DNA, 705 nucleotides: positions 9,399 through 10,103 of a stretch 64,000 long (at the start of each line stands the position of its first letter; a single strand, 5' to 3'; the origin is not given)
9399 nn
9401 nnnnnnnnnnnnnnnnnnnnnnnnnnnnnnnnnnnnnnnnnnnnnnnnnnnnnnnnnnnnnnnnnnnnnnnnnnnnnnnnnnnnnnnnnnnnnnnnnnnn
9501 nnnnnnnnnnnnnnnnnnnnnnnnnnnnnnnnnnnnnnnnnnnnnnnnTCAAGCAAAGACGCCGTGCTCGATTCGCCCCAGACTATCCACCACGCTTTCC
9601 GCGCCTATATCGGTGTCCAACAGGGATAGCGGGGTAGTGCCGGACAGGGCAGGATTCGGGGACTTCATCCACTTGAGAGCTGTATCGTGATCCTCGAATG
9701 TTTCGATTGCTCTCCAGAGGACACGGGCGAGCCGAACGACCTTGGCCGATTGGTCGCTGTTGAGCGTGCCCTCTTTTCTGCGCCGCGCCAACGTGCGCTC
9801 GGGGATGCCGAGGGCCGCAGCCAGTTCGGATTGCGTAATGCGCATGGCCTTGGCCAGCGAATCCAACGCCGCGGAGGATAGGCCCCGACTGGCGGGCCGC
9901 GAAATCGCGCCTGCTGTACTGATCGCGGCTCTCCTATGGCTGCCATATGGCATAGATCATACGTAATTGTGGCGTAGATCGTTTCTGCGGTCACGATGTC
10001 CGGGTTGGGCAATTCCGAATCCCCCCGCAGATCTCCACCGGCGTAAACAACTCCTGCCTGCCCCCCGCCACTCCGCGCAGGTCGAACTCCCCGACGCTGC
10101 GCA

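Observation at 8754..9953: ParS/MbcA-type antitoxin with no RES toxin, translationally coupled to a 51-codon ORF and a 110-aa unknown protein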

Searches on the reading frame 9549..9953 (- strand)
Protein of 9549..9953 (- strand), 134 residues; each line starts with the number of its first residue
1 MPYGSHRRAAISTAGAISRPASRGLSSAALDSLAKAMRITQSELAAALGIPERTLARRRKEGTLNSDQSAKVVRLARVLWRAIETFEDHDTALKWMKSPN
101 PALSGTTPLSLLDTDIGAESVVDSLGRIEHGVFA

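Call 4: search_protein_families(library=pfam, proteins=[window:9549-9953:-], max_evalue=1)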
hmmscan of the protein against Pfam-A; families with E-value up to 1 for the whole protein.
window:9549-9953:- (134 aa): 16 families
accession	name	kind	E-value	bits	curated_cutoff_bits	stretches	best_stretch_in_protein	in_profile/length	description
PF09722.15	Xre_MbcA_ParS_C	-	1.5e-16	60.6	24.5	1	82-131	2-51/51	Antitoxin Xre/MbcA/ParS C-terminal toxin-binding domain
PF20432.4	Xre-like-HTH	-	5.8e-16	59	25.8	1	19-77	4-63/63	Antitoxin Xre-like helix-turn-helix domain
PF13412.12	HTH_24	-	0.0019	18.2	21.9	1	32-60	11-39/48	Winged helix-turn-helix DNA-binding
PF07022.19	Phage_CI_repr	-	0.0025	18.6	22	1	28-68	1-42/65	Bacteriophage CI repressor helix-turn-helix domain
PF13384.12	HTH_23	-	0.0042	17.3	24.6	1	34-60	15-39/50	Homeodomain-like domain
PF13338.12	AbiEi_4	-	0.0068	16.9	25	1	42-64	17-38/49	Transcriptional regulator, AbiEi antitoxin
PF13443.12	HTH_26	-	0.0078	16.9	22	1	30-61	2-33/63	Cro/C1-type HTH DNA-binding domain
PF01381.28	HTH_3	-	0.012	16.1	23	1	35-57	6-28/55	Helix-turn-helix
PF13404.12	HTH_AsnC-type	-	0.012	15.9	27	1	33-60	12-39/42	AsnC-type helix-turn-helix domain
PF02954.25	HTH_8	-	0.018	15.2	22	1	41-61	21-41/42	Bacterial regulatory protein, Fis family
PF05225.22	HTH_psq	-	0.04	14.1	20.4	1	39-64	17-41/45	helix-turn-helix, Psq domain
PF13545.12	HTH_Crp_2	-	0.11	12.9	27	1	37-57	21-41/70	Crp-like helix-turn-helix domain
PF12728.13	HTH_17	-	0.12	13.1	27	1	40-64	3-27/51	Helix-turn-helix domain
PF13518.12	HTH_28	-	0.13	12.8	25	1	37-60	11-34/52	Helix-turn-helix domain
PF21095.3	CarD_C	-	0.17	12.3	23.1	1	19-55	46-82/87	CarD, C-terminal domain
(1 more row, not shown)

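Call 5: search_protein_families(library=ncbifam, proteins=[window:9549-9953:-], max_evalue=1)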
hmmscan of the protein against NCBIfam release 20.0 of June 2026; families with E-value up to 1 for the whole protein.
window:9549-9953:- (134 aa): 3 families
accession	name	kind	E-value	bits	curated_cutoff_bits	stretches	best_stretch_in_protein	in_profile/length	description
NF049845.1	Xre_ParS_antitoxin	subfamily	1.2e-38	131.6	90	1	24-134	1-112/112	type II RES/Xre toxin-antitoxin system antitoxin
TIGR02293.1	TAS_TIGR02293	hypoth_equivalog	8.8e-33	112.8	57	1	19-134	17-133/133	putative toxin-antitoxin system antitoxin component, TIGR02293 family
NF049968.1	QhpR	equivalog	0.055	12.6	250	1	22-59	187-223/284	AraC-like transcriptional regulator QhpR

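Call 6: search_protein_families(library=padloc, proteins=[window:9549-9953:-], max_evalue=1)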
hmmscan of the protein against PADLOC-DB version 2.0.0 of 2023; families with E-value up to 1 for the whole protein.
window:9549-9953:- (134 aa): 2 families
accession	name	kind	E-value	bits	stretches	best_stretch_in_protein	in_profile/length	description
PDLC04133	mad1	-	1.6e-05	23.1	1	35-64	2-31/60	mads_1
PDLC03952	RmrA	-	0.045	10.6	1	21-91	18-86/395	-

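Call 7: search_protein_families(library=phrogs, proteins=[window:9549-9953:-], max_evalue=1)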
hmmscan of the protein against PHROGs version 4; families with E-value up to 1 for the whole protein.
window:9549-9953:- (134 aa): 14 families
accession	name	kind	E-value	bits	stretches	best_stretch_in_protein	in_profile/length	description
phrog_4583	-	transcription regulation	0.0014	19.6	1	35-63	20-48/81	transcriptional repressor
phrog_18815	-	unknown function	0.0031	18.8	1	37-74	13-50/165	-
phrog_2439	-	transcription regulation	0.0072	16.2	1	25-93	7-73/367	transcriptional regulator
phrog_57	-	head and packaging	0.016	16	1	34-74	8-51/199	terminase small subunit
phrog_7735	-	integration and excision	0.04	15.3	1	37-92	4-60/99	excisionase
phrog_2328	-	transcription regulation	0.066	14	1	36-79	26-67/128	transcriptional repressor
phrog_19097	-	transcription regulation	0.08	14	1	38-78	18-57/141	transcriptional repressor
phrog_66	-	integration and excision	0.1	13.3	1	33-65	88-121/412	excisionase and transcriptional regulator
phrog_7241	-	transcription regulation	0.11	13.6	1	34-71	70-108/122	transcriptional regulator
phrog_4779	-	transcription regulation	0.12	13.9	1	35-77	12-54/98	transcriptional regulator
phrog_4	-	transcription regulation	0.16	11.9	1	36-79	145-184/400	transcriptional repressor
phrog_606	-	head and packaging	0.19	12.8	1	32-67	63-93/167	terminase small subunit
phrog_8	-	transcription regulation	0.27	11.6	1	31-60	82-111/346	transcriptional regulator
phrog_11967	-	unknown function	0.38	11.8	1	38-64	15-41/77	-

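Call 16: find_homologous_proteins(query=window:9549-9953:-, max_evalue=1e-10)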
Query window:9549-9953:- (134 aa): 1466 proteins with E <= 1e-10 among 1557 candidates; the best 120 are listed.
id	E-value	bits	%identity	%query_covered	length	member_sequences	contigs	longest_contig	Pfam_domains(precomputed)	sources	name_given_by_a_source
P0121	3.1e-63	229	92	93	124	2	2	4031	PF20432.5,PF09722.16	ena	-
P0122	8.2e-53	196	87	84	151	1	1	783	PF20432.5,PF09722.16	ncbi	-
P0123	4.6e-52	193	84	84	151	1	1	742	PF20432.5,PF09722.16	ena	-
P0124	1.3e-51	192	84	84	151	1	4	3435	PF20432.5,PF09722.16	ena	-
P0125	1.7e-51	191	84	84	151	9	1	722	PF20432.5,PF09722.16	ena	-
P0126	6.5e-51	190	85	84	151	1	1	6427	PF20432.5,PF09722.16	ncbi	-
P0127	1.4e-50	189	80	84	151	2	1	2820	PF20432.5,PF09722.16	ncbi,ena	-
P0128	2.1e-50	188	65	83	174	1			PF20432.5,PF09722.16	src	-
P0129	2.3e-50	188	83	84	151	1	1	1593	PF20432.5,PF09722.16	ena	-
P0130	3.3e-50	187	83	84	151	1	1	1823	PF20432.5,PF09722.16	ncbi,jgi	jgi:putative toxin-antitoxin system antitoxin component (TIGR02293 family)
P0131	4.3e-50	187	82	84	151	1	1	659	PF20432.5,PF09722.16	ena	-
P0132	4.7e-50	187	82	84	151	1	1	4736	PF20432.5,PF09722.16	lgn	-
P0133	6.0e-50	186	81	84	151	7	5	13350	PF20432.5,PF09722.16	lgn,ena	-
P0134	6.3e-50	186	82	84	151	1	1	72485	PF20432.5,PF09722.16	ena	-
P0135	1.2e-49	185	80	84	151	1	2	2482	PF20432.5,PF09722.16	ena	-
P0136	1.7e-49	185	81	84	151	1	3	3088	PF20432.5,PF09722.16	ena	-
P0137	1.8e-49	185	81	84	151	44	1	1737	PF20432.5,PF09722.16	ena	-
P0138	2.1e-49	185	82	84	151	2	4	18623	PF20432.5,PF09722.16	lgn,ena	-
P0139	2.3e-49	185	80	84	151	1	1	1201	PF20432.5,PF09722.16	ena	-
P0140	2.4e-49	185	81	84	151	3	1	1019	PF20432.5,PF09722.16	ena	-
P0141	2.4e-49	184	82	84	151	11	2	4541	PF20432.5,PF09722.16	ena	-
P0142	3.2e-49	184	80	84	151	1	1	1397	PF20432.5,PF09722.16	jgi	jgi:putative toxin-antitoxin system antitoxin component (TIGR02293 family)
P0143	4.3e-49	184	65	93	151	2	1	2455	PF20432.5,PF09722.16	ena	-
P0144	7.7e-49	183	80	84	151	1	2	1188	PF20432.5,PF09722.16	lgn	-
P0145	1.2e-48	182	81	84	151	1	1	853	PF20432.5,PF09722.16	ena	-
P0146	1.6e-48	182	80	84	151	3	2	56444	PF20432.5,PF09722.16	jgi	jgi:putative toxin-antitoxin system antitoxin component (TIGR02293 family)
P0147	1.7e-48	182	80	84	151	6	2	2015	PF20432.5,PF09722.16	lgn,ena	-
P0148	1.9e-48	182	80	84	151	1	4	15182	PF20432.5,PF09722.16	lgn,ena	-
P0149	1.9e-48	182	80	84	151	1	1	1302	PF20432.5,PF09722.16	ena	-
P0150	3.1e-48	181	80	84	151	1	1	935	PF20432.5,PF09722.16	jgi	jgi:putative toxin-antitoxin system antitoxin component (TIGR02293 family)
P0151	3.4e-48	181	79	84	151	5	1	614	PF20432.5,PF09722.16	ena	-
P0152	4.0e-48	181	79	84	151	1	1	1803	PF20432.5,PF09722.16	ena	-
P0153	4.1e-48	181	79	84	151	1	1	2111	PF20432.5,PF09722.16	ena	-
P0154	6.1e-48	180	79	83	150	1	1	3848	PF20432.5,PF09722.16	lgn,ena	-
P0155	8.2e-48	180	79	84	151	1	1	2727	PF20432.5,PF09722.16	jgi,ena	jgi:putative toxin-antitoxin system antitoxin component (TIGR02293 family)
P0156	8.7e-48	179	79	84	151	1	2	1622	PF20432.5,PF09722.16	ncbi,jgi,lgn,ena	-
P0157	9.4e-48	179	64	93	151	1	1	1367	PF20432.5,PF09722.16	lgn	-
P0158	9.9e-48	179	79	84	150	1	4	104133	PF20432.5,PF09722.16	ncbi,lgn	-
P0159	1.0e-47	179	79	84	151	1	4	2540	PF20432.5,PF09722.16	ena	-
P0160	1.1e-47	179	79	84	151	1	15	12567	PF20432.5,PF09722.16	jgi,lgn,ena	jgi:putative toxin-antitoxin system antitoxin component (TIGR02293 family)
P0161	1.4e-47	179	78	84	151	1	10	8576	PF20432.5,PF09722.16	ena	-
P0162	1.5e-47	179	78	84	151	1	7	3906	PF20432.5,PF09722.16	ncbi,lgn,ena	-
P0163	2.3e-47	178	78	84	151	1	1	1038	PF20432.5,PF09722.16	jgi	-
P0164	4.2e-47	177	79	84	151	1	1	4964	PF20432.5,PF09722.16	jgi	jgi:putative toxin-antitoxin system antitoxin component (TIGR02293 family)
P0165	5.4e-47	177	79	84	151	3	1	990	PF20432.5,PF09722.16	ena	-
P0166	5.6e-47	177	77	84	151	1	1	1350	PF20432.5,PF09722.16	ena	-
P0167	6.5e-47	177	77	83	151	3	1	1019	PF20432.5,PF09722.16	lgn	-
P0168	7.8e-47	176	77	84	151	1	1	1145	PF20432.5,PF09722.16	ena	-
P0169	8.0e-47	176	77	83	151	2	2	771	PF20432.5,PF09722.16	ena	-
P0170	8.1e-47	176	78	83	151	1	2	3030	PF20432.5,PF09722.16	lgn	-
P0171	8.2e-47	176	78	84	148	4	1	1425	PF20432.5,PF09722.16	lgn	-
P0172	9.9e-47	176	78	84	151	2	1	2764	PF20432.5,PF09722.16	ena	-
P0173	1.1e-46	176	64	93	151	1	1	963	PF20432.5,PF09722.16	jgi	jgi:putative toxin-antitoxin system antitoxin component (TIGR02293 family)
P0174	1.2e-46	176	78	84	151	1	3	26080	PF20432.5,PF09722.16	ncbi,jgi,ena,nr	ncbi:MAG: antitoxin [Betaproteobacteria bacterium RIFCSPLOWO2_02_FULL_62_17]|nr:MAG: antitoxin [Beta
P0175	1.3e-46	176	77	84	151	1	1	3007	PF20432.5,PF09722.16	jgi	jgi:putative toxin-antitoxin system antitoxin component (TIGR02293 family)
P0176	1.3e-46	176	79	84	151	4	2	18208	PF20432.5,PF09722.16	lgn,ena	-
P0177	1.6e-46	175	77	84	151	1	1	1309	PF20432.5,PF09722.16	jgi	-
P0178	1.7e-46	175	78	84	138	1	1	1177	PF20432.5,PF09722.16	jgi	jgi:putative toxin-antitoxin system antitoxin component (TIGR02293 family)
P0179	1.8e-46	175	78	84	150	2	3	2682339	PF20432.5,PF09722.16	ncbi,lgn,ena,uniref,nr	ncbi:MAG: DUF2384 domain-containing protein [Sterolibacteriaceae bacterium]|uniref:DUF2384 domain-co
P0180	1.9e-46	175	78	84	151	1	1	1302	PF20432.5,PF09722.16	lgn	-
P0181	2.0e-46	175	79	84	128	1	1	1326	PF20432.5,PF09722.16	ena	-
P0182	2.1e-46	175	77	83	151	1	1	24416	PF20432.5,PF09722.16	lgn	-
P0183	2.2e-46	175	78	84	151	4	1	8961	PF20432.5,PF09722.16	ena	-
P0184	2.2e-46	175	79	84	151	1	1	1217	PF20432.5,PF09722.16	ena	-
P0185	2.3e-46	175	79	84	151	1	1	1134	PF20432.5,PF09722.16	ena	-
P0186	2.4e-46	175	77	84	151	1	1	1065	PF20432.5,PF09722.16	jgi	-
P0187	2.5e-46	175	75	84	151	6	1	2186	PF20432.5,PF09722.16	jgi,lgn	jgi:putative toxin-antitoxin system antitoxin component (TIGR02293 family)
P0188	2.7e-46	175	76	84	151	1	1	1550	PF20432.5,PF09722.16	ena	-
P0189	2.8e-46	175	77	84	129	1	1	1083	PF20432.5,PF09722.16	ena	-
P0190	3.2e-46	174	70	97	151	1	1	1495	PF20432.5,PF09722.16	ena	-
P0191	3.6e-46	174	77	84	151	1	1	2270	PF20432.5,PF09722.16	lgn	-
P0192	3.6e-46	174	78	84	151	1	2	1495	PF20432.5,PF09722.16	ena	-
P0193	3.7e-46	174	77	84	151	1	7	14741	PF20432.5,PF09722.16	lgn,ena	-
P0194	3.8e-46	174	77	84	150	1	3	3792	PF20432.5,PF09722.16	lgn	-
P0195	3.8e-46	174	76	84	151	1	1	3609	PF20432.5,PF09722.16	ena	-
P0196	3.9e-46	174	76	84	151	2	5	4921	PF20432.5,PF09722.16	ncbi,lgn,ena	-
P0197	4.1e-46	174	78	84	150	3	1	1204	PF20432.5,PF09722.16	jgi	jgi:putative toxin-antitoxin system antitoxin component (TIGR02293 family)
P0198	4.3e-46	174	76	84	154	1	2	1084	PF20432.5,PF09722.16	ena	-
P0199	4.4e-46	174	76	84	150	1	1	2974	PF20432.5,PF09722.16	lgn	-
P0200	4.5e-46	174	77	83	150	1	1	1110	PF20432.5,PF09722.16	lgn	-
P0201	4.6e-46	174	78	84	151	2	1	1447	PF20432.5,PF09722.16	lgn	-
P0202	5.1e-46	174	75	84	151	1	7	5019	PF20432.5,PF09722.16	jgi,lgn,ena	jgi:putative toxin-antitoxin system antitoxin component (TIGR02293 family)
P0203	5.3e-46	174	75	84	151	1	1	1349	PF20432.5,PF09722.16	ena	-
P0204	5.4e-46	174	77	84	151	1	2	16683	PF20432.5,PF09722.16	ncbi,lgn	-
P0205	5.4e-46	174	77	83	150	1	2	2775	PF20432.5,PF09722.16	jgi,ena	-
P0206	5.6e-46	174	75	84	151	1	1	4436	PF20432.5,PF09722.16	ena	-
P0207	5.6e-46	174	77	84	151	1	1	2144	PF20432.5,PF09722.16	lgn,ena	-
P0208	5.8e-46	174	77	84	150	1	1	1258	PF20432.5,PF09722.16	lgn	-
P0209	6.3e-46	173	75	84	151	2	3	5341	PF20432.5,PF09722.16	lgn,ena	-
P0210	6.8e-46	173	78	84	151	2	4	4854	PF20432.5,PF09722.16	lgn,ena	-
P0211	7.1e-46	173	77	84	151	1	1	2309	PF20432.5,PF09722.16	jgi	-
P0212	7.2e-46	173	79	84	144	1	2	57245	PF20432.5,PF09722.16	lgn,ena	-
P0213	7.2e-46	173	75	84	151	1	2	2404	PF20432.5,PF09722.16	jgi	jgi:putative toxin-antitoxin system antitoxin component (TIGR02293 family)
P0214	7.2e-46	173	76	84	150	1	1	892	PF20432.5,PF09722.16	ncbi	-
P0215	7.4e-46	173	74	84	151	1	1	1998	PF20432.5,PF09722.16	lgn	-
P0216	7.7e-46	173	78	84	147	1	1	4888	PF20432.5,PF09722.16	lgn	-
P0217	8.0e-46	173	76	84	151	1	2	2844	PF20432.5,PF09722.16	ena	-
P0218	8.1e-46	173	76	84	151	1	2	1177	PF20432.5,PF09722.16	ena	-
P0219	8.3e-46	173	76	84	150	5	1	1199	PF20432.5,PF09722.16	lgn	-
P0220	9.0e-46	173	76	84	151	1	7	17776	PF20432.5,PF09722.16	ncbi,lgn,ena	-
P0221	9.1e-46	173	75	84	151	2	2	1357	PF20432.5,PF09722.16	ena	-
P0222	9.6e-46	173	78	84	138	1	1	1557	PF20432.5,PF09722.16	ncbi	ncbi:MAG: antitoxin Xre/MbcA/ParS toxin-binding domain-containing protein [Burkholderiales bacterium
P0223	9.9e-46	173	77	83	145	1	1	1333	PF20432.5,PF09722.16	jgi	jgi:putative toxin-antitoxin system antitoxin component (TIGR02293 family)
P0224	1.1e-45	173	76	84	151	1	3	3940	PF20432.5,PF09722.16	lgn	-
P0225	1.1e-45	173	78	84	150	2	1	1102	PF20432.5,PF09722.16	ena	-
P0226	1.1e-45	173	77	83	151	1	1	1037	PF20432.5,PF09722.16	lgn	-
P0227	1.1e-45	173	78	84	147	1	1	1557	PF20432.5,PF09722.16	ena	-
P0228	1.2e-45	173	78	84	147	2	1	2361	PF20432.5,PF09722.16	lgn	-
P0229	1.2e-45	173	75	84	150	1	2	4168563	PF20432.5,PF09722.16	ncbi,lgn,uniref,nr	ncbi:type II RES/Xre toxin-antitoxin system antitoxin [Denitratisoma oestradiolicum]|uniref:Antitoxi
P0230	1.2e-45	173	78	84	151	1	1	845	PF20432.5,PF09722.16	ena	-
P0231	1.2e-45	173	76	84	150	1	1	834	PF20432.5,PF09722.16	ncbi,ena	-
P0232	1.2e-45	173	76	83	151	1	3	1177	PF20432.5,PF09722.16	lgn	-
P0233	1.3e-45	172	74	84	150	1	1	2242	PF20432.5,PF09722.16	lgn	-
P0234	1.4e-45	172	74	84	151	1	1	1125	PF20432.5,PF09722.16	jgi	jgi:putative toxin-antitoxin system antitoxin component (TIGR02293 family)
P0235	1.5e-45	172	75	84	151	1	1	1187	PF20432.5,PF09722.16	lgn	-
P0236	1.6e-45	172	76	83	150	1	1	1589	PF20432.5,PF09722.16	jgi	jgi:putative toxin-antitoxin system antitoxin component (TIGR02293 family)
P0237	1.6e-45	172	75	84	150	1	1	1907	PF20432.5,PF09722.16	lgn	-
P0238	1.8e-45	172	74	84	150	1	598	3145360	PF20432.5,PF09722.16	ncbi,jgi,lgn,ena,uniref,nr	ncbi:MAG: hypothetical protein AMXMBFR31_02540 [Candidatus Desulfobacillus denitrificans]|jgi:putati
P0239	1.8e-45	172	75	84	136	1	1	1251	PF20432.5,PF09722.16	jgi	jgi:putative toxin-antitoxin system antitoxin component (TIGR02293 family)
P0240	1.8e-45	172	74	84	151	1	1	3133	PF20432.5,PF09722.16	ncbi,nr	ncbi:MAG: antitoxin [Rhodocyclaceae bacterium UTPRO2]|nr:MAG: antitoxin [Rhodocyclaceae bacterium UT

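Call 18: find_encoding_contigs(protein=P0121, flank=4000, max_places=4)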
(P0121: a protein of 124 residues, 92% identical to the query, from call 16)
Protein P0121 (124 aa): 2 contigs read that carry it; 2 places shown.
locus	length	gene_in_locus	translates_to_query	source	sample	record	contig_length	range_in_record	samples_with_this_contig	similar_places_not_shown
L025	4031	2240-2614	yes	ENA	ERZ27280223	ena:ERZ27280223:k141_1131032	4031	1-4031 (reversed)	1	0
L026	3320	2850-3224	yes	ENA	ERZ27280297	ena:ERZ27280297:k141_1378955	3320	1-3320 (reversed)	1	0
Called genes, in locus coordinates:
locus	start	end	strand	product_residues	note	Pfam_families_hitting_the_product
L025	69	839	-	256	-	PF07264:EI24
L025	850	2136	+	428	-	PF00211:Guanylate_cyc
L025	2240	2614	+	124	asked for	PF20432:Xre-like-HTH, PF09722:Xre_MbcA_ParS_C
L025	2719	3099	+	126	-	-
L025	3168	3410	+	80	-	-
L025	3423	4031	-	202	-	?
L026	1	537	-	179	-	?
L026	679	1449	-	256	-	PF07264:EI24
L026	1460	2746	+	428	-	PF00211:Guanylate_cyc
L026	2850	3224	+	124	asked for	PF20432:Xre-like-HTH, PF09722:Xre_MbcA_ParS_C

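Call 19: find_encoding_contigs(protein=P0134, flank=3000, max_places=3)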
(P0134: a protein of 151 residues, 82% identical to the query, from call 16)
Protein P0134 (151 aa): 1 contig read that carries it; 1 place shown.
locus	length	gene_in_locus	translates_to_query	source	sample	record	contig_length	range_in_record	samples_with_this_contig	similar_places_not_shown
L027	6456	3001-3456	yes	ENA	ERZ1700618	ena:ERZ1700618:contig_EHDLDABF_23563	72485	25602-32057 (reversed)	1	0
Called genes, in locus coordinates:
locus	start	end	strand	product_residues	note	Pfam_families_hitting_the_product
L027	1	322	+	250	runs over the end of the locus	PF01960:ArgJ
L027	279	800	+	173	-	PF01960:ArgJ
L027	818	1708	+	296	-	PF05673:DUF815, PF13191:AAA_16 (faint), PF20720:nSTAND3 (weak), PF00004:AAA (weak)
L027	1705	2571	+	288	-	PF00293:NUDIX, PF14815:NUDIX_4, PF02581:TMP-TENI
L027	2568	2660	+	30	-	-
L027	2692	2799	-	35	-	PF03884:YacG (weak)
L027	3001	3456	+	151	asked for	PF20432:Xre-like-HTH, PF09722:Xre_MbcA_ParS_C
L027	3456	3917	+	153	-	PF08808:RES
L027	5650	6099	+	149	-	PF06577:EipA (weak)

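Call 20: find_encoding_contigs(protein=P0126, flank=3000, max_places=3)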
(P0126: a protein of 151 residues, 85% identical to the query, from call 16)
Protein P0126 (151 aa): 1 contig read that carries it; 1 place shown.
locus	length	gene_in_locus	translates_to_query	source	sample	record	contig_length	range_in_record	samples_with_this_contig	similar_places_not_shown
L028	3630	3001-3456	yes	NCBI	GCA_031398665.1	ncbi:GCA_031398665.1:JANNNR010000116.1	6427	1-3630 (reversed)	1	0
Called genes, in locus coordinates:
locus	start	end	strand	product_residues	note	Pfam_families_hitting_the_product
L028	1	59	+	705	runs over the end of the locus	PF04879:Molybdop_Fe4S4, PF00384:Molybdopterin, PF01568:Molydop_binding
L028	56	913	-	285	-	PF07264:EI24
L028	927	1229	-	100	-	PF01850:PIN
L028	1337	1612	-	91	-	PF02604:PhdYeFM_antitox (weak)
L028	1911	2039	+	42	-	-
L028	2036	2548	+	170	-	-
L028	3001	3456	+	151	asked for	PF20432:Xre-like-HTH, PF09722:Xre_MbcA_ParS_C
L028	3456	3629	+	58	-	?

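Call 37: search_protein_families(library=pfam, proteins=[L027:3001-3456:+, L027:3456-3917:+, L025:2240-2614:+], max_evalue=0.01)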
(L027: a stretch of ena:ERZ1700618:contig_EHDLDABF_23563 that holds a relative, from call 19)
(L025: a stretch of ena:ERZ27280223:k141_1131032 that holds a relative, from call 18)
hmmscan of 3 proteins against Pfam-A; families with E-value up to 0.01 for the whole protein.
L027:3001-3456:+ (151 aa): 2 families
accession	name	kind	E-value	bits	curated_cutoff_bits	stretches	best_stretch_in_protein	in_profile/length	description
PF20432.4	Xre-like-HTH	-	8.7e-17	61.6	25.8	1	33-94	1-63/63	Antitoxin Xre-like helix-turn-helix domain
PF09722.15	Xre_MbcA_ParS_C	-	1.3e-16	60.7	24.5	1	99-148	2-51/51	Antitoxin Xre/MbcA/ParS C-terminal toxin-binding domain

L027:3456-3917:+ (153 aa): 1 family
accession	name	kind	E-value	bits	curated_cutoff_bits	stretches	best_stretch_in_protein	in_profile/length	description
PF08808.17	RES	-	1.9e-29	103.1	23.2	1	3-146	1-156/157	RES domain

L025:2240-2614:+ (124 aa): 7 families
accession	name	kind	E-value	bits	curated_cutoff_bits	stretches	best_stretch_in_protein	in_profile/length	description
PF20432.4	Xre-like-HTH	-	3.3e-16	59.7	25.8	1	9-67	4-63/63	Antitoxin Xre-like helix-turn-helix domain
PF09722.15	Xre_MbcA_ParS_C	-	6.4e-14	52.1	24.5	1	72-121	2-51/51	Antitoxin Xre/MbcA/ParS C-terminal toxin-binding domain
PF13412.12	HTH_24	-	0.0018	18.3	21.9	1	22-50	11-39/48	Winged helix-turn-helix DNA-binding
PF07022.19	Phage_CI_repr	-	0.0029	18.3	22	1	18-57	1-41/65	Bacteriophage CI repressor helix-turn-helix domain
PF13384.12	HTH_23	-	0.0036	17.5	24.6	1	24-50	15-39/50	Homeodomain-like domain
PF13443.12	HTH_26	-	0.0061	17.2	22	1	20-51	2-33/63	Cro/C1-type HTH DNA-binding domain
PF13338.12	AbiEi_4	-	0.0066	17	25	1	32-54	17-38/49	Transcriptional regulator, AbiEi antitoxin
